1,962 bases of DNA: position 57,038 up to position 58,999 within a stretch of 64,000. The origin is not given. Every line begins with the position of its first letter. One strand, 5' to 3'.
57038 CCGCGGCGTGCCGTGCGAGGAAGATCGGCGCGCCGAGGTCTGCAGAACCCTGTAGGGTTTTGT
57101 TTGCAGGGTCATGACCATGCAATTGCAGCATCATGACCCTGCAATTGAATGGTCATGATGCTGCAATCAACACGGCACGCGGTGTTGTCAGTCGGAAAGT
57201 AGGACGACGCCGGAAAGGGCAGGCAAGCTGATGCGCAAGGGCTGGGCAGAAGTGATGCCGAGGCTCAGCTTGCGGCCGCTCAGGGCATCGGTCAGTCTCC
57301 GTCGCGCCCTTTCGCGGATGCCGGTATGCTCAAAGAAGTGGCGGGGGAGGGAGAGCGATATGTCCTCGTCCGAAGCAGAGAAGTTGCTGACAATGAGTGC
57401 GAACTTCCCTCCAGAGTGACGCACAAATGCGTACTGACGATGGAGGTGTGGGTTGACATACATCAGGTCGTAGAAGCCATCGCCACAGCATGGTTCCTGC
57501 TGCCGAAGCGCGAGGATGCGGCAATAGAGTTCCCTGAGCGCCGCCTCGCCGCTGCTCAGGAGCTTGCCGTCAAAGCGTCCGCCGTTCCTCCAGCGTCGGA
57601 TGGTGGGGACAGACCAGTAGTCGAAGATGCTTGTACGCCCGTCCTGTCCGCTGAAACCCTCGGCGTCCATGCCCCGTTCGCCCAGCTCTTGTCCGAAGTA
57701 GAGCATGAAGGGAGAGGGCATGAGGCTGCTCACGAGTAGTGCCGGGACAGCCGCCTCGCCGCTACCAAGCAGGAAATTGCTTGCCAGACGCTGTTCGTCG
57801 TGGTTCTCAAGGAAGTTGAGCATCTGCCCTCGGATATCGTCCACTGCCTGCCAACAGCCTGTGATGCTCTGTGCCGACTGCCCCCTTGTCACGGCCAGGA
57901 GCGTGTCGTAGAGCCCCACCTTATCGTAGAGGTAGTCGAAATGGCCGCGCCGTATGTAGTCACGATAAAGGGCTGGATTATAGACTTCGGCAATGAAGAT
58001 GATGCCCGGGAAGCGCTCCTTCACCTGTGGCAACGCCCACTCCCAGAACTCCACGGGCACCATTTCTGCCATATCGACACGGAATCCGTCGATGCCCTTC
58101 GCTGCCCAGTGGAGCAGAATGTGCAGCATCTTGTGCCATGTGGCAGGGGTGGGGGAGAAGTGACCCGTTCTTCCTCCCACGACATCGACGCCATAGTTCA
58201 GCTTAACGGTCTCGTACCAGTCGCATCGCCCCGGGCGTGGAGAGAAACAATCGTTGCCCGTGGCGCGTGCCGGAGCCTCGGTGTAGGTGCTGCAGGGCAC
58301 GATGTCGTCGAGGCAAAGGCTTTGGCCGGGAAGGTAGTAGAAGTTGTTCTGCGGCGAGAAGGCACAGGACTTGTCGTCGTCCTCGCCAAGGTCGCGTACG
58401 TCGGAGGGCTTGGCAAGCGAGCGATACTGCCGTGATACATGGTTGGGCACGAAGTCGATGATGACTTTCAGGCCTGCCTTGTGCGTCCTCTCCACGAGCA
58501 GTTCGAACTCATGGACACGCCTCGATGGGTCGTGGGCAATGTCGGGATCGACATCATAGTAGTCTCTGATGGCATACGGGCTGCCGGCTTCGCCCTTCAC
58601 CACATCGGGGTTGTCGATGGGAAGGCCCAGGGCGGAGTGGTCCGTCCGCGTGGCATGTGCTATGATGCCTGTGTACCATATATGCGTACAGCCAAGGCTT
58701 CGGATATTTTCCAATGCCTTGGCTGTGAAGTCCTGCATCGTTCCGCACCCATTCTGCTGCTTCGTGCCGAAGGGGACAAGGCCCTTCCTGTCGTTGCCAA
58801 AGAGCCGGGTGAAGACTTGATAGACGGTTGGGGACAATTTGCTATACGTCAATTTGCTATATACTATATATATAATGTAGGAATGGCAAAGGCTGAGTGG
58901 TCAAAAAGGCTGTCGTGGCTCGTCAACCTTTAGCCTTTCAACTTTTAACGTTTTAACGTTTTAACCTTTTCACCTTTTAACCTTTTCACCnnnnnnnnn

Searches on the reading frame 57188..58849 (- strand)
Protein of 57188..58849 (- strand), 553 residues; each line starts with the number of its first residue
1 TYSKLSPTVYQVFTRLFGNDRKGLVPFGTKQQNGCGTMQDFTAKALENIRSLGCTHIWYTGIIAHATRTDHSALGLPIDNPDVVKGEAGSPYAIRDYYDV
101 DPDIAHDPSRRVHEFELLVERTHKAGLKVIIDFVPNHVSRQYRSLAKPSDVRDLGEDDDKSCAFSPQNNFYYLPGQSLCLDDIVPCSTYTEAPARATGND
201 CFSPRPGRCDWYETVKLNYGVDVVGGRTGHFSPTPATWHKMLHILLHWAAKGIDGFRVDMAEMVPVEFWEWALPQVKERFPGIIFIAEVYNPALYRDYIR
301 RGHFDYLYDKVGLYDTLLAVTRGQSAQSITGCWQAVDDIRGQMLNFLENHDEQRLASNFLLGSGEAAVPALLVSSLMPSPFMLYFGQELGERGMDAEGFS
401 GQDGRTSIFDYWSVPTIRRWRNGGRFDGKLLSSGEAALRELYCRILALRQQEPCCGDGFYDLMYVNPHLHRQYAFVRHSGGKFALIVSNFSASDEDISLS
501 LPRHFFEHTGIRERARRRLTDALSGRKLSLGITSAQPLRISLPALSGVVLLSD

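Call 43: search_protein_families(library=pfam, proteins=[window:57188-58849:-], max_evalue=0.01)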
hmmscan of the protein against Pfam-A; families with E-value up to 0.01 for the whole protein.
window:57188-58849:- (553 aa): 3 families
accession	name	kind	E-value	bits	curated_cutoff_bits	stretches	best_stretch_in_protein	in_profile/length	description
PF00128.31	Alpha-amylase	-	6e-20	72.3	22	1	29-395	9-360/446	Alpha amylase, catalytic domain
PF14701.12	hDGE_amylase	-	2e-06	27.6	27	1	84-143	46-108/439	Glycogen debranching enzyme, glucanotransferase domain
PF02806.24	Alpha-amylase_C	-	0.0099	16.6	21.2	0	470-503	9-43/95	Alpha amylase, C-terminal all-beta domain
